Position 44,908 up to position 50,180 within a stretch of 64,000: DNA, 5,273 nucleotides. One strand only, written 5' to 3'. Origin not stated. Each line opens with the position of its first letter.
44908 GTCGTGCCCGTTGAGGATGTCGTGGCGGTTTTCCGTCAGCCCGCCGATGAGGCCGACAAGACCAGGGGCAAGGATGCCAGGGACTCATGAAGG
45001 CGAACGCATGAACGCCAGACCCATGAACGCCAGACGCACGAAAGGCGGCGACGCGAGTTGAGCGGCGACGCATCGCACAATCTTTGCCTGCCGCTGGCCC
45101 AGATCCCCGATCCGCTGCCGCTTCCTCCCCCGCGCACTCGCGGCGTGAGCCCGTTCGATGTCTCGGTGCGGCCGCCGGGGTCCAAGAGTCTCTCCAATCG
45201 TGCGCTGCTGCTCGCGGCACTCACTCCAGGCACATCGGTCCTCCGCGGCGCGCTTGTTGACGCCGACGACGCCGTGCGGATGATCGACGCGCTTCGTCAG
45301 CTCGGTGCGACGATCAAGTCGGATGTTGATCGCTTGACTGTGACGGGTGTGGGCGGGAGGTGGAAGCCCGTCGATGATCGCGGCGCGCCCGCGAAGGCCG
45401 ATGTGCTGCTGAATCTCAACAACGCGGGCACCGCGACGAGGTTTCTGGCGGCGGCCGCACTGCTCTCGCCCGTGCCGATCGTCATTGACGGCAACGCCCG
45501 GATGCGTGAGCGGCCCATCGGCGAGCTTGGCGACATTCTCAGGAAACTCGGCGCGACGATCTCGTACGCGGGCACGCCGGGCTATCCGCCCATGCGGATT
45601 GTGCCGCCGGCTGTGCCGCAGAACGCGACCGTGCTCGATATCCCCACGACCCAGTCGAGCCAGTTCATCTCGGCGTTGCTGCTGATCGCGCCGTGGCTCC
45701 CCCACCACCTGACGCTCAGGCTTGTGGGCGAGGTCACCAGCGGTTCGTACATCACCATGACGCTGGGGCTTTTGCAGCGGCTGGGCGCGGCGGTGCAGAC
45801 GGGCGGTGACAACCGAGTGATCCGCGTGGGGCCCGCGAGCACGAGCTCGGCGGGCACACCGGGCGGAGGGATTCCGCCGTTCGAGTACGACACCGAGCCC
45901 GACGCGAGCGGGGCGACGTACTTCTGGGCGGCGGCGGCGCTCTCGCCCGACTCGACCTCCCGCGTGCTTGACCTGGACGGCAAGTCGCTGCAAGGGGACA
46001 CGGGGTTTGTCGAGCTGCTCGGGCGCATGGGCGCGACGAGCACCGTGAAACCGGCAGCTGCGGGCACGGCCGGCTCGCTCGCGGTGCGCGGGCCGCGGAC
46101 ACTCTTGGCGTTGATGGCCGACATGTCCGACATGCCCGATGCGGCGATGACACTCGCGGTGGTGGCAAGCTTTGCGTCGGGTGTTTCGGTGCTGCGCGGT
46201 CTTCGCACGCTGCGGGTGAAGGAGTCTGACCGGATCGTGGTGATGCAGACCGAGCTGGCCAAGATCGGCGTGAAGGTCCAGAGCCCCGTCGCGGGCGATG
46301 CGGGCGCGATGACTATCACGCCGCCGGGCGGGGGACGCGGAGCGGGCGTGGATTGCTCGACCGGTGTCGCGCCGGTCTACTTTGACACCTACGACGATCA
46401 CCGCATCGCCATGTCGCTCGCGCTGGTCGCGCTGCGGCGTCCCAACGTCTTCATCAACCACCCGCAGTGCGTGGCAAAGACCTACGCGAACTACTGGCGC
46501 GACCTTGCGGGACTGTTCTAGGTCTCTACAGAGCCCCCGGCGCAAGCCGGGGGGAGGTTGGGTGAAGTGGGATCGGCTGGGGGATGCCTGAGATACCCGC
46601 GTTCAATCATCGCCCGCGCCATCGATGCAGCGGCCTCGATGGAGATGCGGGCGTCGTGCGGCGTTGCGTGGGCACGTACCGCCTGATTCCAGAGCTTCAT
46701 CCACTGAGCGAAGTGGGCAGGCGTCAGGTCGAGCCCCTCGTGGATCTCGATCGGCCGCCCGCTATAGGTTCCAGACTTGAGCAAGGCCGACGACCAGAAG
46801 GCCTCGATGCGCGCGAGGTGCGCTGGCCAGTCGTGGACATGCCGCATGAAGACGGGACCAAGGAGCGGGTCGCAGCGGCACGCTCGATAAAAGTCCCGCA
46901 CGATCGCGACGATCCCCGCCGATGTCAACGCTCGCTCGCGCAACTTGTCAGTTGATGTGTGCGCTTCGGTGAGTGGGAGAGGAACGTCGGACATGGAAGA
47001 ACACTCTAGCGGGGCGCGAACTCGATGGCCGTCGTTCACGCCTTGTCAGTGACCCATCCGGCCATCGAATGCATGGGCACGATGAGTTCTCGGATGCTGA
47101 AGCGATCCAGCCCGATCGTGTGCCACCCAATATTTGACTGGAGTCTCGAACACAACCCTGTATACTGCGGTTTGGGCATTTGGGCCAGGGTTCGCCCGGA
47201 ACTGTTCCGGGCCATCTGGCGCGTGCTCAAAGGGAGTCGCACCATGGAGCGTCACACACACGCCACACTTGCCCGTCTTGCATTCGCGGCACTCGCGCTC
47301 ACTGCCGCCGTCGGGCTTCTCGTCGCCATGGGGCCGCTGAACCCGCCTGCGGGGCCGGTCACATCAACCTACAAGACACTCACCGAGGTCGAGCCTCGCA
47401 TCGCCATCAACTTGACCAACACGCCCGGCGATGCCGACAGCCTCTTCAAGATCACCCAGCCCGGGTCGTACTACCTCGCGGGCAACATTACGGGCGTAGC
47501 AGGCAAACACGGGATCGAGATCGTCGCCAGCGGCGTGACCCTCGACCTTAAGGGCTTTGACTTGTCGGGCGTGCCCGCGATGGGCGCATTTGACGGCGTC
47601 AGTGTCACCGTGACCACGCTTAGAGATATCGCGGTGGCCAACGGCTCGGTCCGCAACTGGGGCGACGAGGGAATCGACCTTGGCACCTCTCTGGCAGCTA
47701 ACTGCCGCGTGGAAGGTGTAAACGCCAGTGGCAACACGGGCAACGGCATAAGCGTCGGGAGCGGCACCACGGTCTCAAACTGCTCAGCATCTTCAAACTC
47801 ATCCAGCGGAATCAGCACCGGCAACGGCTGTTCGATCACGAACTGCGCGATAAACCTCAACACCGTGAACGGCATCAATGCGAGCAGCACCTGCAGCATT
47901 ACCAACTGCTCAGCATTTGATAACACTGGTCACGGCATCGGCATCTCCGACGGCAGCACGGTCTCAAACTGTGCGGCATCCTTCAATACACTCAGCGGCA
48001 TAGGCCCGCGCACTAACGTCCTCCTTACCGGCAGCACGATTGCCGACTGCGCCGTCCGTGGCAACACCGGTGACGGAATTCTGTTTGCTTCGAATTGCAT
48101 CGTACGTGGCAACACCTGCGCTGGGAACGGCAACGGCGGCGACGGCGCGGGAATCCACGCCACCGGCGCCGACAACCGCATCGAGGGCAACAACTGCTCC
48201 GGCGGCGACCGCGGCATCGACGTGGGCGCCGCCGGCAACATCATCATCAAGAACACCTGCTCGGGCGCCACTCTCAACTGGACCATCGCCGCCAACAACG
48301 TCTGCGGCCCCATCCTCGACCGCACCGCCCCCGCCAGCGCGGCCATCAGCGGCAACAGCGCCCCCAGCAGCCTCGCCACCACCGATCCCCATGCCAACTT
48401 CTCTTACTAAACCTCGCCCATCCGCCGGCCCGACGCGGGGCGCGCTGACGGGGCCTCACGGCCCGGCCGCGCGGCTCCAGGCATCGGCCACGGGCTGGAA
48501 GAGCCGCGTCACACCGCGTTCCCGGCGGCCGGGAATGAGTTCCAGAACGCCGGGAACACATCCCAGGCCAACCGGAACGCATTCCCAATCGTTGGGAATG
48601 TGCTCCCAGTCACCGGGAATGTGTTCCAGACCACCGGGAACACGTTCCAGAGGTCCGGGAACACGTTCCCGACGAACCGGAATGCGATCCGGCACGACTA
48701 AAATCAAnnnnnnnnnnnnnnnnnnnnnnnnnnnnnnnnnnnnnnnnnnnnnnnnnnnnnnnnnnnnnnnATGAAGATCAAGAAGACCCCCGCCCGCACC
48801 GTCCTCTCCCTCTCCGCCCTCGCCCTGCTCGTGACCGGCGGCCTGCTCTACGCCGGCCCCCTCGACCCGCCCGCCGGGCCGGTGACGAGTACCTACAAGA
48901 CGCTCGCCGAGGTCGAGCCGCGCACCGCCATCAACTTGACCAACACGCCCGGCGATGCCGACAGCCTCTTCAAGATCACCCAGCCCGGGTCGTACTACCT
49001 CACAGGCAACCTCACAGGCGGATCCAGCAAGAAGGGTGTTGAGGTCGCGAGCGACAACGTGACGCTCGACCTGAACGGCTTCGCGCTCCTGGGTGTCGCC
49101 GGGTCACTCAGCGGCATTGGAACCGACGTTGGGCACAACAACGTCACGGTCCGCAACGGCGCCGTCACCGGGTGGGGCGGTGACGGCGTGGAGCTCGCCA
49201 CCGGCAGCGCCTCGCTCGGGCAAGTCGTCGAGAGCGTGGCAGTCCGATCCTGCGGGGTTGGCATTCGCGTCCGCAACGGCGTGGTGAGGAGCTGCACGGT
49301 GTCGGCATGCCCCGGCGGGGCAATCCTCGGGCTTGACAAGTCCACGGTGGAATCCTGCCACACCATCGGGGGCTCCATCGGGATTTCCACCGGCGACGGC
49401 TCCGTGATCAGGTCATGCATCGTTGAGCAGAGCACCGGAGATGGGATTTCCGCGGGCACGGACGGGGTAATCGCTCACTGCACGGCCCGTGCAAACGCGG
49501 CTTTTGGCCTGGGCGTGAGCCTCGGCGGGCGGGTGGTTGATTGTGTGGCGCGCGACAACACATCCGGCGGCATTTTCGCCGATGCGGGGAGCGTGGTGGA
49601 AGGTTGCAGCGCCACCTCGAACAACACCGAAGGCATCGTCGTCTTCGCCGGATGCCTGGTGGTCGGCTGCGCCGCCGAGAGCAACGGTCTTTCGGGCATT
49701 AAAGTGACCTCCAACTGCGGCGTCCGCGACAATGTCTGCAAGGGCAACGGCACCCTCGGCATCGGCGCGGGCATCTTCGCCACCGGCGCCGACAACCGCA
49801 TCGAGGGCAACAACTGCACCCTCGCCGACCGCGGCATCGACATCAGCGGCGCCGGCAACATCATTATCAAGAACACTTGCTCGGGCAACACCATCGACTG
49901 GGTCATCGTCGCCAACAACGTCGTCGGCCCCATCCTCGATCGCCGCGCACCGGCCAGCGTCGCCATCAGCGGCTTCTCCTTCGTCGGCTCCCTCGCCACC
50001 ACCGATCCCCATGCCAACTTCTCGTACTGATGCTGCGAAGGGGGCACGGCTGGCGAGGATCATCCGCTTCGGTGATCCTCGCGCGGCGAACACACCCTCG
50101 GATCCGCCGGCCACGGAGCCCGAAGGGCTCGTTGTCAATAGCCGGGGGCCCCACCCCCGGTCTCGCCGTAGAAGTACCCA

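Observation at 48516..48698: Array of about 8.7 head-to-tail 21-bp palindromic units (TTCC...GGAA) between two paralogous secreted beta-helix genes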

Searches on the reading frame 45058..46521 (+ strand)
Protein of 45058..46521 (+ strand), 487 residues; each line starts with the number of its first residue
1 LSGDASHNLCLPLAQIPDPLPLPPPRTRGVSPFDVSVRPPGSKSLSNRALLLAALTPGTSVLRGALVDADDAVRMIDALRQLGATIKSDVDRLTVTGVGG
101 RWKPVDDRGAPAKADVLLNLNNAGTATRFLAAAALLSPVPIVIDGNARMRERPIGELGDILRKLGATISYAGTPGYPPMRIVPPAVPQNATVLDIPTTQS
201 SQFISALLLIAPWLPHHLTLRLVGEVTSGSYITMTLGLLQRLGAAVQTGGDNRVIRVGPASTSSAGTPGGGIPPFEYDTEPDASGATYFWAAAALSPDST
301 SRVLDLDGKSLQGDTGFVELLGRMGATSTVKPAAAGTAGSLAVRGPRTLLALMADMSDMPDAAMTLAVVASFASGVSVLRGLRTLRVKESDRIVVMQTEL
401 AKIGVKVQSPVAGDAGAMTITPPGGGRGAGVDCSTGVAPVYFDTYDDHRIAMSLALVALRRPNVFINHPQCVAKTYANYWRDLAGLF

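Call 8: search_protein_families(library=pfam, proteins=[window:45058-46521:+], max_evalue=0.01)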
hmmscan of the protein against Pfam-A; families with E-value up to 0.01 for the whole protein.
window:45058-46521:+ (487 aa): 1 family
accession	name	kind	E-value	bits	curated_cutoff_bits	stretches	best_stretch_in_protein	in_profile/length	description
PF00275.25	EPSP_synthase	-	1.3e-83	281.5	22.8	1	30-483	4-417/417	EPSP synthase (3-phosphoshikimate 1-carboxyvinyltransferase)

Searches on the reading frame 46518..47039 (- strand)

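Call 62: search_protein_families(library=pfam, proteins=[window:46518-47039:-], max_evalue=0.001)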
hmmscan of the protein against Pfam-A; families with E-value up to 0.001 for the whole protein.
window:46518-47039:- (173 aa): 1 family
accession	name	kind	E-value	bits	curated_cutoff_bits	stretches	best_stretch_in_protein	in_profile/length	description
PF01152.27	Bac_globin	-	0.00053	20.6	21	1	42-144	11-119/121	Bacterial-like globin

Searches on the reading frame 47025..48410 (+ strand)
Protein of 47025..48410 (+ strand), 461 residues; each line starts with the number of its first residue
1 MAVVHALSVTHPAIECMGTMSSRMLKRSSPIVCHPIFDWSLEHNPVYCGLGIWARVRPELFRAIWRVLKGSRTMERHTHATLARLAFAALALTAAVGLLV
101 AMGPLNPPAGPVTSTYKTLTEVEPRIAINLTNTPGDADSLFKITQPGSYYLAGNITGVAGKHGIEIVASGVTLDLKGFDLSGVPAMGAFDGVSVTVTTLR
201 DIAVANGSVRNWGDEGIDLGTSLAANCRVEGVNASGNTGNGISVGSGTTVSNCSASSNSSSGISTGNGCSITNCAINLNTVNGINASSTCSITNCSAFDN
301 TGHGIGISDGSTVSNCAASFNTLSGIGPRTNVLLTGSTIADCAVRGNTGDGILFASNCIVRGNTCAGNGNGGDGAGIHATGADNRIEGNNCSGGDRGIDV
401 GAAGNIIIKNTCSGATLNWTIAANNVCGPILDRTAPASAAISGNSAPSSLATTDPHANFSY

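Call 8: search_protein_families(library=pfam, proteins=[window:47025-48410:+], max_evalue=0.01)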
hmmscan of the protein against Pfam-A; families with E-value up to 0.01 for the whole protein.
window:47025-48410:+ (461 aa): 1 family
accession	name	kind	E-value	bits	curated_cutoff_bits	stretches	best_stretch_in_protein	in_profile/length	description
PF13229.12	Beta_helix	-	1.7e-11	44.4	25.9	2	204-318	13-134/158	Right handed beta helix region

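Call 44: search_protein_families(library=phrogs, proteins=[window:47244-48410:+], max_evalue=0.1)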
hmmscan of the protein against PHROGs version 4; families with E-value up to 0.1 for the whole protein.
window:47244-48410:+ (388 aa): 0 families

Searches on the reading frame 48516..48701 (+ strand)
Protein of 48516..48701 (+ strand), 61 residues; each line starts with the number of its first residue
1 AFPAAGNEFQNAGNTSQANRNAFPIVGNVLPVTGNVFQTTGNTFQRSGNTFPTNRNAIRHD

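Call 32: search_protein_families(library=pfam, proteins=[window:48516-48701:+], max_evalue=1)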
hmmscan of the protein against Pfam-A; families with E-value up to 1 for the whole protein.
window:48516-48701:+ (61 aa): 1 family
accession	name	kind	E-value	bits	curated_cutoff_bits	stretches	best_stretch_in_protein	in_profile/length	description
PF22116.1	DUF6944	-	0.0011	18.8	32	1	4-49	11-54/167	Family of unknown function (DUF6944)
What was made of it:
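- There is a weak sub-threshold hit to PF22116 (E = 1e-3, 18.8 bits against a cut-off of 32; call 32).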

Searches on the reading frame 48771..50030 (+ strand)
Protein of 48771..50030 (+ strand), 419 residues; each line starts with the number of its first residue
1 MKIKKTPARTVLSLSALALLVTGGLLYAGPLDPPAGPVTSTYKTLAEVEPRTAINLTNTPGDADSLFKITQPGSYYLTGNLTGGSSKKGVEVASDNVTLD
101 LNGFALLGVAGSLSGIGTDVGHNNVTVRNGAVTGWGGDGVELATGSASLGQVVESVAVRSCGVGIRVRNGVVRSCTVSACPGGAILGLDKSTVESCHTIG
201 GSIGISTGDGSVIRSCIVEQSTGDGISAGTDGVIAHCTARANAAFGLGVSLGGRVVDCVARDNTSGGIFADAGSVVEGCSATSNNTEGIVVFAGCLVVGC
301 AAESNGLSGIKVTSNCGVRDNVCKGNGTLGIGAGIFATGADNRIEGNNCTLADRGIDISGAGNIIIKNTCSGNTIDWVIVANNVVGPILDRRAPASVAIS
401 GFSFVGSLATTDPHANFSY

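Call 8: search_protein_families(library=pfam, proteins=[window:48771-50030:+], max_evalue=0.01)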
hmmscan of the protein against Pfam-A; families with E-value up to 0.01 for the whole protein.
window:48771-50030:+ (419 aa): 1 family
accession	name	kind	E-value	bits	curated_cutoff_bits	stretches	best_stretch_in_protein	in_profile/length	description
PF05048.19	NosD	-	1.7e-05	24.8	23.6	1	272-381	47-157/212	Periplasmic copper-binding protein (NosD)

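Call 22: find_homologous_proteins(query=window:48771-50030:+, max_evalue=1e-10)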
Query window:48771-50030:+ (419 aa): 2100 proteins with E <= 1e-10 among 8000 candidates; the best 120 are listed.
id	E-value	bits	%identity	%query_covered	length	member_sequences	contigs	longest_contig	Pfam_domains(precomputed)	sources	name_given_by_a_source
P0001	9.5e-264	893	100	100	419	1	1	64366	PF05048.20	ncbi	-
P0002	2.4e-197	674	79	100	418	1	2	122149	-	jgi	-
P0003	1.5e-121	424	55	100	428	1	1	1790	PF13229.13,PF05048.20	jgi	-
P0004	5.8e-116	406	56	94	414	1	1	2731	PF13229.13,PF05048.20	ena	-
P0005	1.8e-112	395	42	94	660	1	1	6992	PF13229.13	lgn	-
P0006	1.9e-112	395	53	100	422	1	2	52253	PF13229.13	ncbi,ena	ncbi:MAG: right-handed parallel beta-helix repeat-containing protein [Planctomycetota bacterium]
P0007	2.8e-110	387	52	93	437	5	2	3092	PF13229.13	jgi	-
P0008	3.4e-110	387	51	100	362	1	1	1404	PF13229.13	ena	-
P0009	3.4e-110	387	52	90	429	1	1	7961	PF13229.13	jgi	-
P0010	1.3e-109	385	50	100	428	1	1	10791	PF13229.13,PF05048.20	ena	-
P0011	1.6e-107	378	48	96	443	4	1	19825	PF13229.13,PF05048.20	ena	-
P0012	2.7e-107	378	51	98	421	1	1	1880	PF13229.13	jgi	-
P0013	1.3e-106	375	54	94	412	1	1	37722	PF13229.13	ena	-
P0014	1.7e-106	375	53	99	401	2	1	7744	PF13229.13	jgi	-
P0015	2.2e-106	375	50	100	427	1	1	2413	PF13229.13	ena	-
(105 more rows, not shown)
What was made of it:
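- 48771..50030 (+): Paralog 2: a secreted right-handed beta-helix protein (419 aa). Its ATG lies 72 bp after the array. It has 2100 or more homologues, mostly Phycisphaerae/Planctomycetota (call 22).
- The protein cluster has a single member (call 22).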

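Call 23: find_encoding_contigs(protein=P0002, flank=10000, max_places=4)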
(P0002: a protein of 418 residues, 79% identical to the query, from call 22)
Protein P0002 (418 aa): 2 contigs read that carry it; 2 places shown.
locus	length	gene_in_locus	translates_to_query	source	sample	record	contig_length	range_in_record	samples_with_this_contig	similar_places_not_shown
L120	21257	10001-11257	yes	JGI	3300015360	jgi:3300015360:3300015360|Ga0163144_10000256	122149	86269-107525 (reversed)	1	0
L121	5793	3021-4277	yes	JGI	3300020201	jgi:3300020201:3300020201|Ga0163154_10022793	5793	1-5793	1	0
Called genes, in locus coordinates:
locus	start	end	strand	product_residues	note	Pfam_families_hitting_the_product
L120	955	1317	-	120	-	-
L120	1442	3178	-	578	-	PF00989:PAS (weak), PF00512:HisKA, PF02518:HATPase_c, PF00072:Response_reg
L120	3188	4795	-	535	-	PF00154:RecA_N (faint), PF13481:AAA_25, PF03796:DnaB_C (faint), PF06745:ATPase, PF23442:DUF7125 (weak), PF05625:PAXNEB (weak), PF13481:AAA_25 (weak), PF06745:ATPase, +4 more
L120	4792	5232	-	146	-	-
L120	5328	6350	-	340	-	PF13808:DDE_Tnp_1_assoc, PF01609:DDE_Tnp_1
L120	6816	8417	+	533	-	PF00009:GTP_EFTU, PF01926:MMR_HSR1, PF22042:EF-G_D2, PF03144:GTP_EFTU_D2, PF16658:RF3_C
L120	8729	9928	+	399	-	PF13229:Beta_helix (faint)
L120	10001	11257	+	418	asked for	-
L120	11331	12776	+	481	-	PF13229:Beta_helix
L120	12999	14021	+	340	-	PF05048:NosD (weak)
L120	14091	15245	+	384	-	PF13229:Beta_helix (weak)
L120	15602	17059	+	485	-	PF05048:NosD (faint), PF13229:Beta_helix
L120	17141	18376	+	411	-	PF13229:Beta_helix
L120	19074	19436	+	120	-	-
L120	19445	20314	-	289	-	-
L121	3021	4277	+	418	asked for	-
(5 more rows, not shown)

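Call 24: find_encoding_contigs(protein=P0001, flank=3000, max_places=2)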
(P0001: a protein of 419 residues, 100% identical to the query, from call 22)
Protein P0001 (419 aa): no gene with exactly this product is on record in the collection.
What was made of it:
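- Tried and rejected: P0001, which is identical to paralog 2, could not be located in the assembly index (call 24).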

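Call 44: search_protein_families(library=phrogs, proteins=[window:48771-50030:+], max_evalue=0.1)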
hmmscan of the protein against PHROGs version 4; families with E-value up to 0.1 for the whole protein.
window:48771-50030:+ (419 aa): 0 families

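Call 81: find_related_loci(query=window:48771-50030:+, collection=metagenome_contigs, flank=3000)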
Query window:48771-50030:+ (419 aa) in metagenome_contigs; peptide patterns used: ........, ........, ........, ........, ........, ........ (x = any residue, [..] = any of these).
112 stretches matched a pattern; 7 encode a relative of the query (tblastn E <= 1e-3); 7 distinct loci.
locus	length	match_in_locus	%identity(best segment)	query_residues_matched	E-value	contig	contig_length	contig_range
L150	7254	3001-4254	79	1-419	0e+0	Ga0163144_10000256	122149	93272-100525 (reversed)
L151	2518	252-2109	50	4-419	1e-111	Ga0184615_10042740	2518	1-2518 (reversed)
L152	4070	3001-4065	51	28-419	1e-99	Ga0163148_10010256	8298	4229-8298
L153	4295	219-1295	52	27-419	2e-96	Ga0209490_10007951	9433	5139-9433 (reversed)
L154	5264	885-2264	44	5-419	3e-89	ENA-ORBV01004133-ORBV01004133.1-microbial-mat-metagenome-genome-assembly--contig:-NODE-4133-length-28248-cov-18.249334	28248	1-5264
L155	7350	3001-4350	31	28-419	3e-44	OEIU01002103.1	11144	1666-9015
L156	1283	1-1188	78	32-419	5e-38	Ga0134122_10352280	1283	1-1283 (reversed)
